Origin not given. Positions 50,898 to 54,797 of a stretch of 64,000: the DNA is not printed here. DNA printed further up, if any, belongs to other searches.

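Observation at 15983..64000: Tandem array of at least three giant paralogous surface proteins built on one scaffold with swappable loop slots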

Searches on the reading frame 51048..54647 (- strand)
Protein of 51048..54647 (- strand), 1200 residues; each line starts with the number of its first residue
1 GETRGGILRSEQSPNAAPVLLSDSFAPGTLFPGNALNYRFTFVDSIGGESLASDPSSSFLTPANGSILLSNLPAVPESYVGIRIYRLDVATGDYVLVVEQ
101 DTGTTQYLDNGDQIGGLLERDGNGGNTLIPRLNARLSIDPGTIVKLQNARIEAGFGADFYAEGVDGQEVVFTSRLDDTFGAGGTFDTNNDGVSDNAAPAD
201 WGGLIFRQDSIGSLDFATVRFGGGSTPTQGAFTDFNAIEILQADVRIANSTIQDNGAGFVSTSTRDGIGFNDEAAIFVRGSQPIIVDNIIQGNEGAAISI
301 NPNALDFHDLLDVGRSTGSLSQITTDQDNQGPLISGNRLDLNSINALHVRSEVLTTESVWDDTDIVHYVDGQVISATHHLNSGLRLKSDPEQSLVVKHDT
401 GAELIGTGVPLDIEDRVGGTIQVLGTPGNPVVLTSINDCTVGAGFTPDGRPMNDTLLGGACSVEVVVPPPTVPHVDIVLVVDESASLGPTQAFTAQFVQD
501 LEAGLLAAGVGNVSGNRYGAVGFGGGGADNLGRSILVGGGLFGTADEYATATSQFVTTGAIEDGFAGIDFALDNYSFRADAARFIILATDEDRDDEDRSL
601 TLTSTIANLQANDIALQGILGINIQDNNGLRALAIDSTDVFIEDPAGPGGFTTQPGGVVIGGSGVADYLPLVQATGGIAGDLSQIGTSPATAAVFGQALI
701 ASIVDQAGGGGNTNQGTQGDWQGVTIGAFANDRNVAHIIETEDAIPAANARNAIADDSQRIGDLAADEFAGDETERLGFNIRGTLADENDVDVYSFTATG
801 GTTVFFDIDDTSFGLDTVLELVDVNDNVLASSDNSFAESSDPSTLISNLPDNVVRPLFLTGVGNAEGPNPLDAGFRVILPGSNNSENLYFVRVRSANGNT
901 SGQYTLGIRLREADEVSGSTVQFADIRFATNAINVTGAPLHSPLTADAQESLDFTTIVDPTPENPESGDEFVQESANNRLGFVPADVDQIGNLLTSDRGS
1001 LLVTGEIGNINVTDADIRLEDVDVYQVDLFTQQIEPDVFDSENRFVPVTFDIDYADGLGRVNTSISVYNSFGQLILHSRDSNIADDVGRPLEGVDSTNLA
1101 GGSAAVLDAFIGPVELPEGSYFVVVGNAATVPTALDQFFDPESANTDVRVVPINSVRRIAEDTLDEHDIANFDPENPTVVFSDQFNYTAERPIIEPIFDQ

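Call 31: find_homologous_proteins(query=window:51048-54647:-, max_evalue=0.00001)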
Query window:51048-54647:- (1200 aa): 192 proteins with E <= 0.00001 among 8000 candidates; the best 120 are listed.
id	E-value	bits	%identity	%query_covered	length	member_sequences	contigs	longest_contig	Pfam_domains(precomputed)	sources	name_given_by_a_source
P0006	0.0e+0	1626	100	62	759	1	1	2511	-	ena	-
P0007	0.0e+0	1191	59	40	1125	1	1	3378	-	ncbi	ncbi:MAG: cell surface protein, partial [Rhodopirellula sp. JB055]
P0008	0.0e+0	1113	65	38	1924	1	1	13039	-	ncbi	ncbi:MAG: cell surface protein, partial [Planctomycetota bacterium]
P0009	0.0e+0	1101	66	38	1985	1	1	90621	-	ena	-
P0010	1.5e-298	1012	53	83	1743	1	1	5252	-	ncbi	ncbi:MAG: hypothetical protein AAF539_12950, partial [Planctomycetota bacterium]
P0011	1.3e-259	883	55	38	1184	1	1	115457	-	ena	-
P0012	3.7e-254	865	56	38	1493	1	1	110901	-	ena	-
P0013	5.9e-207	708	42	86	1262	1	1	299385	-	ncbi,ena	-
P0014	3.8e-204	699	43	82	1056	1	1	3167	-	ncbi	ncbi:MAG: vWA domain-containing protein, partial [Planctomycetota bacterium]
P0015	2.7e-198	680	45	38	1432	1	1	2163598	-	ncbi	-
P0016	3.9e-198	679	48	38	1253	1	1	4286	-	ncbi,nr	ncbi:MAG: hypothetical protein MUF48_23975, partial [Pirellulaceae bacterium]|nr:hypothetical protei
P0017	1.5e-191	657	47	37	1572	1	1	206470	PF04151.22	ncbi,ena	-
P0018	1.4e-184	634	46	38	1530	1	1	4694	PF04151.22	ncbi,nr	ncbi:MAG: hypothetical protein KDA45_07575, partial [Planctomycetales bacterium]|nr:hypothetical pro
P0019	4.6e-182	626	47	38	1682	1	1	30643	PF04151.22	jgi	jgi:hypothetical protein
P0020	9.2e-177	608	42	41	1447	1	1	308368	-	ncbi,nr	ncbi:MAG: hypothetical protein KatS3mg110_2402 [Pirellulaceae bacterium]|nr:MAG: hypothetical protei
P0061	3.2e-138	481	39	38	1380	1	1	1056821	-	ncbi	-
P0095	4.0e-121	424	45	24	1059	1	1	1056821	PF04151.22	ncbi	-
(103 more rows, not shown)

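Call 35: find_encoding_contigs(protein=P0013, flank=10000, max_places=3)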
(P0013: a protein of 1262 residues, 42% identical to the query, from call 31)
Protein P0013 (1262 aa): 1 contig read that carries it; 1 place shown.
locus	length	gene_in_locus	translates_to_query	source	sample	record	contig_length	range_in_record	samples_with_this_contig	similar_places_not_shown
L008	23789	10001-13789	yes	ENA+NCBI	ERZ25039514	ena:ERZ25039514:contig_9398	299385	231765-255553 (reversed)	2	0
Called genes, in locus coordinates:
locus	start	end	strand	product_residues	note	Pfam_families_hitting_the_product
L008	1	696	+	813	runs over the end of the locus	-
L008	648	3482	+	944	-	-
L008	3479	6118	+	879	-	PF20009:GEVED, PF17803:Cadherin_4 (weak), PF17963:Big_9, PF17803:Cadherin_4, PF17892:Cadherin_5 (weak), PF17963:Big_9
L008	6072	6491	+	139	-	PF00404:Dockerin_1 (weak)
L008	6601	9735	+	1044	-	-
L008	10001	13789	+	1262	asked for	-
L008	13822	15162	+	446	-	-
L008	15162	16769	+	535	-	-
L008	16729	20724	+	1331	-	PF20009:GEVED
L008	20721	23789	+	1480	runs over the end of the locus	PF17892:Cadherin_5 (faint), PF17803:Cadherin_4 (weak), PF17963:Big_9, PF17803:Cadherin_4, PF17963:Big_9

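Call 63: predict_structure(alignment_id=A2)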
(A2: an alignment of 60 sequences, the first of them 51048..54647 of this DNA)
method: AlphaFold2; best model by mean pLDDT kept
length: 1200 residues; sequences in the alignment: 60
mean_pLDDT: 83.1   pTM: 0.66
mean pLDDT of the five models: 83.1, 81.0, 80.6, 80.6, 79.3
residues with pLDDT >= 90: 633; 70-90: 327; 50-70: 149; < 50: 91
segments of 3 or more residues with pLDDT < 50: 1-7, 463-470, 710-713, 860-865, 1035-1037, 1155-1200
pLDDT, mean of each block of 10 residues (from residue 1): 42 91 95 96 88 94 96 93 95 95 95 87 51 76 92 91 94 89 65 82 95 97 90 94 96 93 76 96 97 97 93 87 83 95 96 94 96 83 89 96 90 69 93 94 91 78 45 87 90 91 84 90 81 87 95 83 92 94 95 87 94 95 94 94 79 89 92 94 87 88 78 71 91 90 83 94 90 86 93 97 94 91 97 93 94 83 56 95 93 92 94 88 94 75 55 56 57 60 79 72 72 63 87 52 77 62 88 88 60 58 69 88 88 83 80 51 39 41 37 35
secondary structure, 60 per line:
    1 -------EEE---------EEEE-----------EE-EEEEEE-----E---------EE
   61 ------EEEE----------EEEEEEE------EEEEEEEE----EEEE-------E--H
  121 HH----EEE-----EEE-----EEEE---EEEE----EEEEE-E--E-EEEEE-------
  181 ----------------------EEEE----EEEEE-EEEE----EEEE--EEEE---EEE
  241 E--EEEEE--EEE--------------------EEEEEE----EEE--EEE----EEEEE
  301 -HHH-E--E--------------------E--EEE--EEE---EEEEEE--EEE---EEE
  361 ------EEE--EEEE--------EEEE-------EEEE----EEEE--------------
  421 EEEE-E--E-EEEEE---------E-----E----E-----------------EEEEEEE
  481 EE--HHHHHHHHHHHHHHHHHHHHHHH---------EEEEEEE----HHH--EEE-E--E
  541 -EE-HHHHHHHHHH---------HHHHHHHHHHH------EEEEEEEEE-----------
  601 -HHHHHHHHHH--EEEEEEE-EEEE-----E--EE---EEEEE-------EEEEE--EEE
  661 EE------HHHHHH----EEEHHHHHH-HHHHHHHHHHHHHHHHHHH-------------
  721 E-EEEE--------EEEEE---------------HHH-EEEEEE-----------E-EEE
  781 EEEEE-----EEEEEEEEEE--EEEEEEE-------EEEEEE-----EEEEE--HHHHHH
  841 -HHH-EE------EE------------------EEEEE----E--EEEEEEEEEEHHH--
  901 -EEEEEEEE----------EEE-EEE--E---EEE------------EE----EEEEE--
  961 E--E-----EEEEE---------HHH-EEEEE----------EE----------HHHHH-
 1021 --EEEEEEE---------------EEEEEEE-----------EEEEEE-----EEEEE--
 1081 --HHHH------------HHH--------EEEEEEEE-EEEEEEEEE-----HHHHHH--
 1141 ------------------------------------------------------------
elements in order (helices of 4 or more, strands of 3 or more residues): E8-10 E20-23 E38-43 E67-70 E81-87 E94-101 E106-109 E127-129 E135-137 E143-146 E150-153 E158-162 E169-173 E203-206 E211-215 E217-220 E225-228 E231-234 E238-241 E244-248 E251-253 E274-279 E284-286 E289-291 E296-300 E333-335 E338-340 E344-349 E352-354 E358-360 E367-369 E372-375 E384-387 E395-398 E403-406 E421-424 E431-435 E474-482 H485-507 E517-523 E533-535 H545-554 H564-574 E581-589 H602-611 E614-620 E622-625 E639-643 E651-655 E658-662 H669-674 E679-681 H682-687 H689-707 E723-726 E735-739 E759-764 E778-785 E791-800 E803-809 E817-822 E828-832 H835-840 E874-878 E886-895 E902-909 E920-922 E924-926 E933-935 E954-958 E970-974 E988-992 H1015-1019 E1023-1029 E1045-1051 E1063-1068 E1074-1078 H1083-1086 E1110-1117 E1119-1127 H1133-1138

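Call 66: fold_search(model_id=the predicted structure, library=pdb)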
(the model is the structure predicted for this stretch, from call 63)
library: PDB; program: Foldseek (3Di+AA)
matches with E <= 10: 861; with E <= 0.001: 82
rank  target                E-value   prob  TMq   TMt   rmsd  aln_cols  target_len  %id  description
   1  5iku                  6.1e-08  1.00  0.11  0.37  11.6       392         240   10  Crystal structure of the Hathewaya histolytica ColG tandem collagen-binding domain s3as3b in the presence of calcium at  (released 2017-03-15)
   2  4cnb_A                2.0e-06  1.00  0.10  0.29  13.0       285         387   12  Structure of proximal thread matrix protein 1 (PTMP1) from the mussel byssus - Crystal form 2 (released 2014-03-12)
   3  4cn8                  1.2e-05  1.00  0.10  0.28  13.2       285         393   14  Structure of proximal thread matrix protein 1 (PTMP1) from the mussel byssus (released 2014-03-12)
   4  4jdu                  1.3e-05  1.00  0.12  0.59  10.3       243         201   14  The crystal structure of an aerotolerance-related membrane protein from Bacteroides fragilis NCTC 9343 with multiple mut (released 2013-03-27)
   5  9gtu_B                1.5e-05  1.00  0.10  0.48   3.4       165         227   16  Collagen VI alpha 1, 2, 3 heterotrimer recombinant C terminal region. Local refinement. (released 2025-08-20)
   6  3ibs_A                1.7e-05  1.00  0.12  0.63   9.3       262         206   12  Crystal structure of conserved hypothetical protein BatB from Bacteroides thetaiotaomicron (released 2009-08-25)
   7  4cn9_B                1.8e-05  1.00  0.10  0.30  12.5       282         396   13  structure of proximal thread matrix protein 1 (PTMP1) from the mussel byssus with zinc occupied MIDAS motif (released 2014-03-12)
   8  4bj3_A                1.9e-05  1.00  0.10  0.60   3.0       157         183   24  Integrin alpha2 I domain E318W-collagen complex (released 2013-11-20)
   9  1ck4_B                1.9e-05  1.00  0.10  0.54   3.4       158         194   20  CRYSTAL STRUCTURE OF RAT A1B1 INTEGRIN I-DOMAIN. (released 2000-05-03)
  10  6m48_B                2.5e-05  1.00  0.13  0.19  18.8       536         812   10  Crystal structure of pilus adhesin, SpaC from Lactobacillus rhamnosus GG - P21212 form (released 2020-07-29)
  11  7n1o                  2.7e-05  1.00  0.11  0.43   4.0       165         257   15  The von Willebrand factor A domain of human capillary morphogenesis gene II, flexibly fused to the 1TEL crystallization  (released 2021-06-09)
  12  4cn9_A                2.7e-05  1.00  0.10  0.29  13.5       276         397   13  structure of proximal thread matrix protein 1 (PTMP1) from the mussel byssus with zinc occupied MIDAS motif (released 2014-03-12)
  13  3ibs_B                3.6e-05  1.00  0.12  0.61   9.8       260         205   12  Crystal structure of conserved hypothetical protein BatB from Bacteroides thetaiotaomicron (released 2009-08-25)
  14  4fx5                  6.4e-05  1.00  0.12  0.31  22.3       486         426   11  von Willebrand factor type A from Catenulispora acidiphila (released 2012-07-18)
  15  6m3y                  7.2e-05  1.00  0.13  0.19  18.3       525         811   10  Crystal structure of pilus adhesin, SpaC from Lactobacillus rhamnosus GG - open conformation (released 2020-07-29)
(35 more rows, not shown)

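Call 79: find_encoding_contigs(protein=P0061, flank=10000, max_places=2)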
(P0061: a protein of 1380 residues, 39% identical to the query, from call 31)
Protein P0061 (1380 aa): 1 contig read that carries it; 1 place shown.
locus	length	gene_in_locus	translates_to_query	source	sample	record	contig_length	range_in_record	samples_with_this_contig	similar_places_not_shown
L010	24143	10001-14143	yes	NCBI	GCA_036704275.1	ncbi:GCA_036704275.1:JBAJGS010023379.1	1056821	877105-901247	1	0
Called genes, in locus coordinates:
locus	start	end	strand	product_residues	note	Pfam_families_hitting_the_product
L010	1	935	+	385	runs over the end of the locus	PF00226:DnaJ, PF01556:DnaJ_C, PF00684:DnaJ_CXXCXGXG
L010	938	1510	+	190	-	PF01025:GrpE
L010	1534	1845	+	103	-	PF09723:Zn_ribbon_8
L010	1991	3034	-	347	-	PF13243:SQHop_cyclase_C (faint)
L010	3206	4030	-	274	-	PF24675:NpmA, PF02390:Methyltransf_4, PF13847:Methyltransf_31, PF13649:Methyltransf_25 (weak)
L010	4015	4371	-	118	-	PF04342:DMT_6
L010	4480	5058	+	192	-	PF04264:YceI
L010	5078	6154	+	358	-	-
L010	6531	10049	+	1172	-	-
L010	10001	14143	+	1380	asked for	-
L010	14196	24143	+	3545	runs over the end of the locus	PF26766:Choice_anch_L, PF04151:PPC, PF20009:GEVED, PF17963:Big_9, PF17803:Cadherin_4, PF17892:Cadherin_5, PF17963:Big_9, PF17963:Big_9, +4 more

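Call 80: find_encoding_contigs(protein=P0095, flank=10000, max_places=2)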
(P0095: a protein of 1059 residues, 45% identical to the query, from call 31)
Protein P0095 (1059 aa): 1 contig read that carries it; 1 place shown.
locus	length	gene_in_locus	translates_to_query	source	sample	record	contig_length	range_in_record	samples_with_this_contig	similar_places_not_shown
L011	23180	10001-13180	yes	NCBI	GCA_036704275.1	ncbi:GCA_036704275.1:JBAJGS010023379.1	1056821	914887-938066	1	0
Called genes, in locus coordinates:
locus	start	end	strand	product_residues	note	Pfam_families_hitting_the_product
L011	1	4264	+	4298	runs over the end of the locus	PF17963:Big_9, PF17803:Cadherin_4, PF17803:Cadherin_4, PF17803:Cadherin_4, PF17892:Cadherin_5, PF17963:Big_9, PF00404:Dockerin_1, PF17963:Big_9, +4 more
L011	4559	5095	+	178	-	-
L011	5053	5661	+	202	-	-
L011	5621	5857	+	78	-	-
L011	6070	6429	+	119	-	-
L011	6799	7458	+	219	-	-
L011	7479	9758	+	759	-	-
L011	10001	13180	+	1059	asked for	PF04151:PPC (weak)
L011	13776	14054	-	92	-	-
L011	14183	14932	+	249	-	-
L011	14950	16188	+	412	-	-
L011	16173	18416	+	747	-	-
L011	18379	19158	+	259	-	PF20009:GEVED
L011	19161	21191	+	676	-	PF17803:Cadherin_4 (faint)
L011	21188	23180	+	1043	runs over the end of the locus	PF17803:Cadherin_4, PF17963:Big_9, PF17803:Cadherin_4, PF17892:Cadherin_5, PF17963:Big_9, PF00404:Dockerin_1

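Call 110: fold_search(model_id=the predicted structure, library=viral)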
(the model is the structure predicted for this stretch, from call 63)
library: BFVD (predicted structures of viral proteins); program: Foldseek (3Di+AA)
matches with E <= 10: 916; with E <= 0.001: 33
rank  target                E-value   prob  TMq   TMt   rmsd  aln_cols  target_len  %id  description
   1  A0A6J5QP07            6.3e-10  1.00  0.14  0.17  21.1       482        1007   14  VWFA domain containing protein [uncultured Caudovirales phage]
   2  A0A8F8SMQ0            1.2e-07  1.00  0.09  0.40  13.7       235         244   16  (no name in the UniProt tables at hand)
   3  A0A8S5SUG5            1.1e-06  1.00  0.06  0.15  15.7       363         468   11  Leucine rich repeat protein [Siphoviridae sp. ctqPo10]
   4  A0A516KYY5            1.2e-06  1.00  0.13  0.52   4.5       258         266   16  (no name in the UniProt tables at hand)
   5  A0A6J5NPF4            5.1e-06  1.00  0.08  0.17   2.8       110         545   24  Uncharacterized protein [uncultured Caudovirales phage]
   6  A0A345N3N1            1.1e-05  1.00  0.08  0.16   3.6       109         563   24  (no name in the UniProt tables at hand)
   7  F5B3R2                2.3e-05  1.00  0.08  0.15  26.5       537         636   12  (no name in the UniProt tables at hand)
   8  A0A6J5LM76            2.8e-05  1.00  0.08  0.15   3.7       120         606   26  Uncharacterized protein [uncultured Caudovirales phage]
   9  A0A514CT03            4.6e-05  1.00  0.08  0.14   5.1       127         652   22  Tail connector protein [Achromobacter phage Motura]
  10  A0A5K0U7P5            5.1e-05  1.00  0.10  0.40   3.8       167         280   18  RING zinc finger-containing protein [Yasminevirus sp. GU-2018]
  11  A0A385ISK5            8.2e-05  1.00  0.08  0.31   4.6       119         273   21  (no name in the UniProt tables at hand)
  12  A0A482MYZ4            8.7e-05  1.00  0.10  0.24   4.6       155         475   12  VWFA domain-containing protein [Escherichia phage vB_EcoM_KWBSE43-6]
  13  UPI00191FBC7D         1.0e-04  1.00  0.13  0.50   9.3       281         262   14  (no name look-up for this kind of identifier)
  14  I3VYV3                1.1e-04  1.00  0.08  0.22   4.4       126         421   18  (no name in the UniProt tables at hand)
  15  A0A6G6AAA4            1.6e-04  1.00  0.10  0.13   3.5       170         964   10  VWFa domain-containing protein [Borely moumouvirus]
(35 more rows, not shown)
